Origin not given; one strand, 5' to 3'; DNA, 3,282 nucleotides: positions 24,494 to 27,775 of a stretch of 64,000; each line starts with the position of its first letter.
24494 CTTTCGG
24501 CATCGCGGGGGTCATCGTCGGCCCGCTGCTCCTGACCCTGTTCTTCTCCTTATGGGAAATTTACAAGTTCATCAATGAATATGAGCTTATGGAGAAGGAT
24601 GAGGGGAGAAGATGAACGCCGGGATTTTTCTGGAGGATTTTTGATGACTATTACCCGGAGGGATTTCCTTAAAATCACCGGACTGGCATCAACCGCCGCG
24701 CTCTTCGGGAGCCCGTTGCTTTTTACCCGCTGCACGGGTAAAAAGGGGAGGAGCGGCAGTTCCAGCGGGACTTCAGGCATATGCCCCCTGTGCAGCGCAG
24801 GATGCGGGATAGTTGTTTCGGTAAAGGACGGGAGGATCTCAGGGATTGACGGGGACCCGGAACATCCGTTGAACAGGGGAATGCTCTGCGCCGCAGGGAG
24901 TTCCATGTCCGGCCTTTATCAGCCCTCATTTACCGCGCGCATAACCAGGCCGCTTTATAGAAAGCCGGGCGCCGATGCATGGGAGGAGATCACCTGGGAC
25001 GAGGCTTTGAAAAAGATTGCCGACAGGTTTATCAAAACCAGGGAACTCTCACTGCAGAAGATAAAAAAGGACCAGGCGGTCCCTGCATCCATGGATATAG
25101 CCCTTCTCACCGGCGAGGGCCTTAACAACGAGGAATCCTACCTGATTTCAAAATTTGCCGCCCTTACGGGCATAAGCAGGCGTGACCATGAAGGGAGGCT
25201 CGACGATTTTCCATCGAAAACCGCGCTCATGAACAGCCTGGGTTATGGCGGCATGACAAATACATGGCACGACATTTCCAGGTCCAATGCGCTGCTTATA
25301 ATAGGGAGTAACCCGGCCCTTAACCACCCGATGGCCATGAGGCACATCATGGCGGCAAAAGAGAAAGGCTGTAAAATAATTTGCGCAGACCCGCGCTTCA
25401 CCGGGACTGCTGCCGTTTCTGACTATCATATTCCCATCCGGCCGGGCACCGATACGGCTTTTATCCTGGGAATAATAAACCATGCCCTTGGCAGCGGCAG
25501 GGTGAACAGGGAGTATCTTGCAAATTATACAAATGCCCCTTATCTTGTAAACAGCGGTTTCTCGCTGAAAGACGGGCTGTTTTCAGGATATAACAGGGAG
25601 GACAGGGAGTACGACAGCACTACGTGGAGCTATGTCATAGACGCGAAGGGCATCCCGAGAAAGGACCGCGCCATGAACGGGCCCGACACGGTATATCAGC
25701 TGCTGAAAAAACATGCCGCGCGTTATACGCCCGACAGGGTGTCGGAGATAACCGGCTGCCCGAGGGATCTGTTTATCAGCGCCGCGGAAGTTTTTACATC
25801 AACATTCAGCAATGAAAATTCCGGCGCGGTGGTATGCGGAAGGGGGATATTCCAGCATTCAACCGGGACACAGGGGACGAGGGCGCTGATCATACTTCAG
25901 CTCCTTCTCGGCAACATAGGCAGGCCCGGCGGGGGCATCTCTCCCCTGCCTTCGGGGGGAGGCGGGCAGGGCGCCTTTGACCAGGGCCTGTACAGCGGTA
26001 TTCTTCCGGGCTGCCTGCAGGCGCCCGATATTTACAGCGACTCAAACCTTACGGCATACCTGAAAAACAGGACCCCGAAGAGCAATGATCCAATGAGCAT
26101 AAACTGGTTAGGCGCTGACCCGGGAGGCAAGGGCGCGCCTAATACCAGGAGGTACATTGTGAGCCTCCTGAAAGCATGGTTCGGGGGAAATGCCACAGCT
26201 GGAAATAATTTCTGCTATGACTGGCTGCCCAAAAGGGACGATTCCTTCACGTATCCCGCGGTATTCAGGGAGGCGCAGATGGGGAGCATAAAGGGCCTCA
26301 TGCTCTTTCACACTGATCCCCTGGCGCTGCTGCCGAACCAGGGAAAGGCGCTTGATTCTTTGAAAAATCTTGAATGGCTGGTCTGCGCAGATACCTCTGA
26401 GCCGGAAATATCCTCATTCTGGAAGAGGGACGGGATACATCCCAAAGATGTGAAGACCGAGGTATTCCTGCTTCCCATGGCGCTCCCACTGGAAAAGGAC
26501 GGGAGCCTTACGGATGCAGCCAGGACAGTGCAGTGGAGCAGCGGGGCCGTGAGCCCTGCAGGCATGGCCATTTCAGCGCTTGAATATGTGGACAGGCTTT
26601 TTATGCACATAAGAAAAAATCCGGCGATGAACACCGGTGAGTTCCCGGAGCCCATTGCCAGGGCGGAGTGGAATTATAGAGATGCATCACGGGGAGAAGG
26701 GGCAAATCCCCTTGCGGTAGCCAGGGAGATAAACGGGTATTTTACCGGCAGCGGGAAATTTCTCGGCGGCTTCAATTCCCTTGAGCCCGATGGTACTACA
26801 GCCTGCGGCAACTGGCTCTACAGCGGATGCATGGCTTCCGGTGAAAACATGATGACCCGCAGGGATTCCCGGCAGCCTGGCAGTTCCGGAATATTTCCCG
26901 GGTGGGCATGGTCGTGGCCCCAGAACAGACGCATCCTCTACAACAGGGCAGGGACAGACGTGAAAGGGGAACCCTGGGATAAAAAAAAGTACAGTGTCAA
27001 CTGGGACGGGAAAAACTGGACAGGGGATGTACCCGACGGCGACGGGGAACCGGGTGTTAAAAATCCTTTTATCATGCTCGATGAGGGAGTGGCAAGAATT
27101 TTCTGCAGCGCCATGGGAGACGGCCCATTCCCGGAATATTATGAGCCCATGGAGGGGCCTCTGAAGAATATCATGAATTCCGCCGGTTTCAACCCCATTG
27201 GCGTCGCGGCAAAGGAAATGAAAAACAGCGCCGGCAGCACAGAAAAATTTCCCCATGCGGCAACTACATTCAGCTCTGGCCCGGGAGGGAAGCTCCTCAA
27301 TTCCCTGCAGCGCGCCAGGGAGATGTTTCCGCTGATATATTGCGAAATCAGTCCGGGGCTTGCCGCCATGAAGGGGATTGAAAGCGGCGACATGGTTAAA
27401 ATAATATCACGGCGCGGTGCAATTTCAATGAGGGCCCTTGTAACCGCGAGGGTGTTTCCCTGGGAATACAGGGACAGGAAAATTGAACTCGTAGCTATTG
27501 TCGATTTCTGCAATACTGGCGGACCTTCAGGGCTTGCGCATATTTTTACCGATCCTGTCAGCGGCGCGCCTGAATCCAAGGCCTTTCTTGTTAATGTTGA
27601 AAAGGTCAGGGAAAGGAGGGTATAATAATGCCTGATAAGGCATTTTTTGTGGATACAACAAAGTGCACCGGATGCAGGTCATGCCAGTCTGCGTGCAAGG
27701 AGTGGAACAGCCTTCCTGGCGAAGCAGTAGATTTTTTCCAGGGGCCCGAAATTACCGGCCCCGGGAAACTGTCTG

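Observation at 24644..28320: Periplasmic FdhAB/FdnGH-like molybdoenzyme whose Sec/Cys-His active-site pair is Asp-Asp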

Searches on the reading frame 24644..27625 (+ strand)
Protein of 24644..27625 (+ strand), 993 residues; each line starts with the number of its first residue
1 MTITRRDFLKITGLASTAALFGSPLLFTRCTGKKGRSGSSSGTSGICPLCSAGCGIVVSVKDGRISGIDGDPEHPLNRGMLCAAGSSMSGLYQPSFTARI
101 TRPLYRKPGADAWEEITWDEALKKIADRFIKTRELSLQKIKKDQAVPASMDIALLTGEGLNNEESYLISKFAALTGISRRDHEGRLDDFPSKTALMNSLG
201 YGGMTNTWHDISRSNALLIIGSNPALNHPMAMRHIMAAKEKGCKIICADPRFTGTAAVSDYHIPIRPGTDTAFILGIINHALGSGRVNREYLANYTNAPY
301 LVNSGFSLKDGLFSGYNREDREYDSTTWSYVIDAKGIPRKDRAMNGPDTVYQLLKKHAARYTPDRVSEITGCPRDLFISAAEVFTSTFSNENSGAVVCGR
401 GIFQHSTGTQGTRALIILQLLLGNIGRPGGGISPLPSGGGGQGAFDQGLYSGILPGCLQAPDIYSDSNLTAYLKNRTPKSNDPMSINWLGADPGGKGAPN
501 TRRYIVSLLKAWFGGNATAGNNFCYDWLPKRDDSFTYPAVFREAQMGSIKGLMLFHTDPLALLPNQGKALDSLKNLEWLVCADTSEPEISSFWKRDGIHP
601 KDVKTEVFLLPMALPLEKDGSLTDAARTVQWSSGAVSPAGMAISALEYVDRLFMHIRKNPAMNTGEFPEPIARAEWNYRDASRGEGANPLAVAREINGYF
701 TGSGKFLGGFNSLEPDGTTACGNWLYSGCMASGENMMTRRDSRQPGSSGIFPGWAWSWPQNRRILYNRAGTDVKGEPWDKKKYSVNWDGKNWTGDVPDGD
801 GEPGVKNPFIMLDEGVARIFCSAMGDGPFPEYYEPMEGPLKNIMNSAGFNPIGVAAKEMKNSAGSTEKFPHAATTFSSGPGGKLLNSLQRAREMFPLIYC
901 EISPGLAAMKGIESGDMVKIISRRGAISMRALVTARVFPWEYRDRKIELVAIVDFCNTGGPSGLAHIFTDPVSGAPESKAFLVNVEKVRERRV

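Call 6: search_protein_families(library=pfam, proteins=[window:24644-27625:+])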
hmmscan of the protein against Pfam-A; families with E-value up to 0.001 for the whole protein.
window:24644-27625:+ (993 aa): 3 families
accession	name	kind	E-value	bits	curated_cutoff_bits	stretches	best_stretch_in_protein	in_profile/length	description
PF00384.28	Molybdopterin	-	1.1e-29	104.1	24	1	99-645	1-343/353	Molybdopterin oxidoreductase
PF04879.21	Molybdop_Fe4S4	-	2.7e-14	53.3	22.7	1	45-89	6-50/55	Molybdopterin oxidoreductase Fe4S4 domain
PF01568.27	Molydop_binding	-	5.1e-08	33.4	26.8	1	896-939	29-71/110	Molydopterin dinucleotide binding domain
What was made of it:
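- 24782..24889 (+): FS0 [4Fe-4S] motif, C47-x2-C50-x3-C54 ... C82, intact. Pfam Molybdop_Fe4S4, 53 bits (call 6).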

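Call 7: search_protein_families(library=ncbifam, proteins=[window:24644-27625:+])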
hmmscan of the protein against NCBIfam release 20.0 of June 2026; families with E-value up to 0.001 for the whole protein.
window:24644-27625:+ (993 aa): 27 families (the best 25 are shown)
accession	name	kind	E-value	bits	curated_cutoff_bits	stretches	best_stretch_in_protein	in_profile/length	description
TIGR01553.1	formate-DH-alph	equivalog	9.1e-252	838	814.2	1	3-987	2-1009/1009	formate dehydrogenase-N subunit alpha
NF041513.1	formate_DH_Act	exception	4.6e-204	680.3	1400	2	337-989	374-1050/1067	formate dehydrogenase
TIGR01591.1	Fdh-alpha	equivalog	3.6e-81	273.2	666.25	4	46-296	2-238/672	formate dehydrogenase subunit alpha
NF047855.1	AssmNtatRedNasC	equivalog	1.6e-48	165.5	1100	2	39-297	17-264/708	assimilatory nitrate reductase catalytic subunit NasC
NF012032.0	PRK15488.1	equivalog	7e-31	107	694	1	1-297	1-282/759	thiosulfate reductase PhsA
NF010055.0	PRK13532.1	equivalog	1.1e-30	106.5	904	1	1-432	1-406/830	nitrate reductase catalytic subunit NapA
NF041323.1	Nitr_red_NasA_Halo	equivalog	1.3e-30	106.6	1000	1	50-297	3-237/673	assimilatory nitrate reductase NasA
TIGR02166.1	dmsA_ynfE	subfamily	4.7e-30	104.3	777.7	1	3-431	1-397/794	DMSO/selenate family reductase complex A subunit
TIGR03479.1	DMSO_red_II_alp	subfamily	6.5e-30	103.9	984.75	2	82-304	105-315/913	molybdopterin-dependent oxidoreductase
TIGR01706.1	NAPA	equivalog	4.5e-29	101.3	930.55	1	3-433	2-407/830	periplasmic nitrate reductase subunit alpha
TIGR01701.1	Fdhalpha-like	subfamily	6.5e-28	97.3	582.15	1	98-448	98-402/744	FdhF/YdeP family oxidoreductase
NF041783.2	mnquin_red_QrcB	equivalog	1.8e-26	92.6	440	1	36-304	46-298/695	menaquinone reductase molybdopterin-binding-like subunit QrcB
NF041885.1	selenate_YnfE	exception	6.4e-20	70.6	1675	1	3-296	3-306/805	selenate/tellurate reductase subunit YnfE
NF011566.1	PRK14990.1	exception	2.1e-17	62.4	1600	2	48-296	65-319/814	dimethylsulfoxide reductase subunit A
TIGR01973.1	NuoG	equivalog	1e-16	60.9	470.05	1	34-278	206-428/606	NADH-quinone oxidoreductase subunit NuoG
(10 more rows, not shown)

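Call 8: search_solved_structures(query=window:24644-27625:+, show_alignments=3, max_evalue=1e-10)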
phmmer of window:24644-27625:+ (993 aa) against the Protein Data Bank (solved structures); distinct sequences matched with E-value up to 1e-10: 33.
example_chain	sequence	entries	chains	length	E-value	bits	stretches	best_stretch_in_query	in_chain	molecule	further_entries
8cm4_A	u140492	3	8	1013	2.7e-198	664.4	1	1-988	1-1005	Formate dehydrogenase, alpha subunit, selenocysteine-containing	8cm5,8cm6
9rjy_A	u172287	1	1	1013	3.1e-198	664.1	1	1-988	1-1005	Formate dehydrogenase, alpha subunit, selenocysteine-containing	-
6sdv_A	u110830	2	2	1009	4.7e-198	663.5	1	1-988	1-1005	Formate dehydrogenase, alpha subunit, selenocysteine-containing,Formate dehydrogenase, alp | Formate dehydrogenase, alpha subunit, selenocysteine-containing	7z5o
9rk0_A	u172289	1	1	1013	4.7e-198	663.5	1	1-988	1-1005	Formate dehydrogenase, alpha subunit, selenocysteine-containing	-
30gj_A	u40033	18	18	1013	4.9e-198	663.5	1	1-988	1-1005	Formate dehydrogenase, alpha subunit, selenocysteine-containing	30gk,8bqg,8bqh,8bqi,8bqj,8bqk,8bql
8cm7_A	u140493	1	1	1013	5.3e-198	663.3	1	1-988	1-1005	Formate dehydrogenase, alpha subunit, selenocysteine-containing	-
8rcg_A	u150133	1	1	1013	5.6e-198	663.3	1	1-988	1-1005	Formate dehydrogenase, alpha subunit, selenocysteine-containing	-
6sdr_A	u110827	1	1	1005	7.9e-198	662.8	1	1-988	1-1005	Formate dehydrogenase, alpha subunit, selenocysteine-containing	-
9qm0_A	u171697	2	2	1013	8.2e-198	662.7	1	1-988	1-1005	Formate dehydrogenase, alpha subunit, selenocysteine-containing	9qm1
9rjz_A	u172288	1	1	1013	3.8e-197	660.5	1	1-988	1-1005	Formate dehydrogenase, alpha subunit, selenocysteine-containing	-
9rk1_A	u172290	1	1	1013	1.4e-196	658.7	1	1-988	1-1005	Formate dehydrogenase, alpha subunit, selenocysteine-containing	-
1kqf_A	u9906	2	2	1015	2.6e-189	634.6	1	1-987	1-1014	FORMATE DEHYDROGENASE, NITRATE-INDUCIBLE, MAJOR SUBUNIT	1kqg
1h0h_A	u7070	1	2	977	2.3e-186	624.8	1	41-987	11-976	FORMATE DEHYDROGENASE SUBUNIT ALPHA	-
9vap_A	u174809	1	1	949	8.1e-70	239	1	3-292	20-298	Formate dehydrogenase molybdopterin-binding subunit FdhA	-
7qv7_S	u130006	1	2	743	1.8e-54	188.2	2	44-295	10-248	Hydrogen dependent carbon dioxide reductase subunit FdhF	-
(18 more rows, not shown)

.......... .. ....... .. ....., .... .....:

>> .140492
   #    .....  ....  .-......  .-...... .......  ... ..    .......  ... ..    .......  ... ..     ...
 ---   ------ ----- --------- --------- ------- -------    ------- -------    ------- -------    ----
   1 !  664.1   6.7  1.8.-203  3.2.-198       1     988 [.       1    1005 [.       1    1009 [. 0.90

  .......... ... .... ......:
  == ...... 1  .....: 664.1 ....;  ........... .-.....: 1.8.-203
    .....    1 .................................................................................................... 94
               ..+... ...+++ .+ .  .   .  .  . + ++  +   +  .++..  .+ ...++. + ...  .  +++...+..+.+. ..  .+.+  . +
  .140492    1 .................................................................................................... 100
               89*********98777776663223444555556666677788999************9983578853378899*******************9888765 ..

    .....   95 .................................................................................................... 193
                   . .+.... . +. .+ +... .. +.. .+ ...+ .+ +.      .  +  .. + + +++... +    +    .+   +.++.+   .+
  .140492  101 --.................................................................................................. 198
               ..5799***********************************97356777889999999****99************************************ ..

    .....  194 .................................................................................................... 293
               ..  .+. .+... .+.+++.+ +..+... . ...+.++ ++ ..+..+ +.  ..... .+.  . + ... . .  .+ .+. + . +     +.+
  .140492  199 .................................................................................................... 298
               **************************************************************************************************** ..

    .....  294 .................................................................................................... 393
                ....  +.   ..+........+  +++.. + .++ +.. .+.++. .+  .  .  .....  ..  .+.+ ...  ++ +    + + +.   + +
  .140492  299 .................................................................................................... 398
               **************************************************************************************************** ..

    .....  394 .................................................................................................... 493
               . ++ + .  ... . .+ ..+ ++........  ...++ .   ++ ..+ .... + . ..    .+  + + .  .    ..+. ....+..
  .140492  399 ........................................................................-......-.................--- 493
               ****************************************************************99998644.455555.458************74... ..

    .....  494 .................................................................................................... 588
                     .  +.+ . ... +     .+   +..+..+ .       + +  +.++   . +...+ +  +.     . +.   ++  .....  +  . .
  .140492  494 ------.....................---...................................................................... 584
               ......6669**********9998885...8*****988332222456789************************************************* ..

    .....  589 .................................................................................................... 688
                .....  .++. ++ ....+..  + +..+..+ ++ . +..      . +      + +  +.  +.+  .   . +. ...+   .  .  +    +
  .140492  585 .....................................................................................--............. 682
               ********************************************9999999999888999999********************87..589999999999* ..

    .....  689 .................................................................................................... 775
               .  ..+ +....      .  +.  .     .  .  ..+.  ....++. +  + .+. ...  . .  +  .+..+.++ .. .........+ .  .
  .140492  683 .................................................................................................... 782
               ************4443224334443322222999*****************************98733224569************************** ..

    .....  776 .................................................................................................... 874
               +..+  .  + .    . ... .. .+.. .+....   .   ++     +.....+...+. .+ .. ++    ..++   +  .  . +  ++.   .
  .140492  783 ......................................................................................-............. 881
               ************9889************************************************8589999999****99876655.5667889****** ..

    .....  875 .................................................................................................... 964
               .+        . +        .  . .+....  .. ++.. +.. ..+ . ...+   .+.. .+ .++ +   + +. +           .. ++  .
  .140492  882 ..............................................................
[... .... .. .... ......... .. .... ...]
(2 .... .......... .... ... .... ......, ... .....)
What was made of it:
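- On Metal-dependent formate dehydrogenase, FdnG/FdhA type (TIGR01553): The PDB best hits are DvFdhA and FdnG (call 8).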

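Call 9: find_homologous_proteins(query=window:24644-27625:+, max_evalue=1e-50)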
Query window:24644-27625:+ (993 aa): 3340 proteins with E <= 1e-50 among 8000 candidates; the best 120 are listed.
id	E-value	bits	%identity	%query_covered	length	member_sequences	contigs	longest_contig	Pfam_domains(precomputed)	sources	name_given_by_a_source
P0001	0.0e+0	2328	100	100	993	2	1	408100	PF00384.28,PF01568.28,PF04879.22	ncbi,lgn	-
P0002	3.4e-287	974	46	100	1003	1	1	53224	PF00384.28,PF01568.28,PF04879.22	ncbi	-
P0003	5.8e-278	943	44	99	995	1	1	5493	PF00384.28,PF01568.28,PF04879.22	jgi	-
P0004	9.2e-278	942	44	99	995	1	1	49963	PF00384.28,PF01568.28,PF04879.22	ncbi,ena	-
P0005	1.7e-272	925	44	99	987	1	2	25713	PF00384.28,PF01568.28,PF04879.22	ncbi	-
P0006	1.4e-271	922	44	99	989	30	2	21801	PF00384.28,PF01568.28,PF04879.22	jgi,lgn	jgi:formate dehydrogenase major subunit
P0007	1.2e-267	909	43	99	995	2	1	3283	PF00384.28,PF01568.28,PF04879.22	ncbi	-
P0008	5.8e-261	887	42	99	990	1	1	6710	PF00384.28,PF01568.28,PF04879.22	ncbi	-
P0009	3.2e-260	884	42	99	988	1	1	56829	PF00384.28,PF01568.28,PF04879.22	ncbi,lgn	-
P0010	7.3e-258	877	43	100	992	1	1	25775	PF00384.28,PF01568.28,PF04879.22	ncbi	-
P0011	9.8e-257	873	43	99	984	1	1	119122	PF00384.28,PF01568.28,PF04879.22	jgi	jgi:formate dehydrogenase-N alpha subunit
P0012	1.4e-255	869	43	99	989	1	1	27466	PF00384.28,PF01568.28,PF04879.22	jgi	jgi:formate dehydrogenase-N alpha subunit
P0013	9.4e-255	866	43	99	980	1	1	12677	PF00384.28,PF01568.28,PF04879.22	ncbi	-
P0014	5.0e-254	864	43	99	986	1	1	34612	PF00384.28,PF01568.28,PF04879.22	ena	-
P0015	1.4e-253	862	43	99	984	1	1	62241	PF00384.28,PF01568.28,PF04879.22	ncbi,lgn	-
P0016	9.5e-252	856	42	99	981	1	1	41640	PF00384.28,PF01568.28,PF04879.22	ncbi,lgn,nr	ncbi:MAG: formate dehydrogenase-N subunit alpha [Spirochaetes bacterium]|nr:formate dehydrogenase-N 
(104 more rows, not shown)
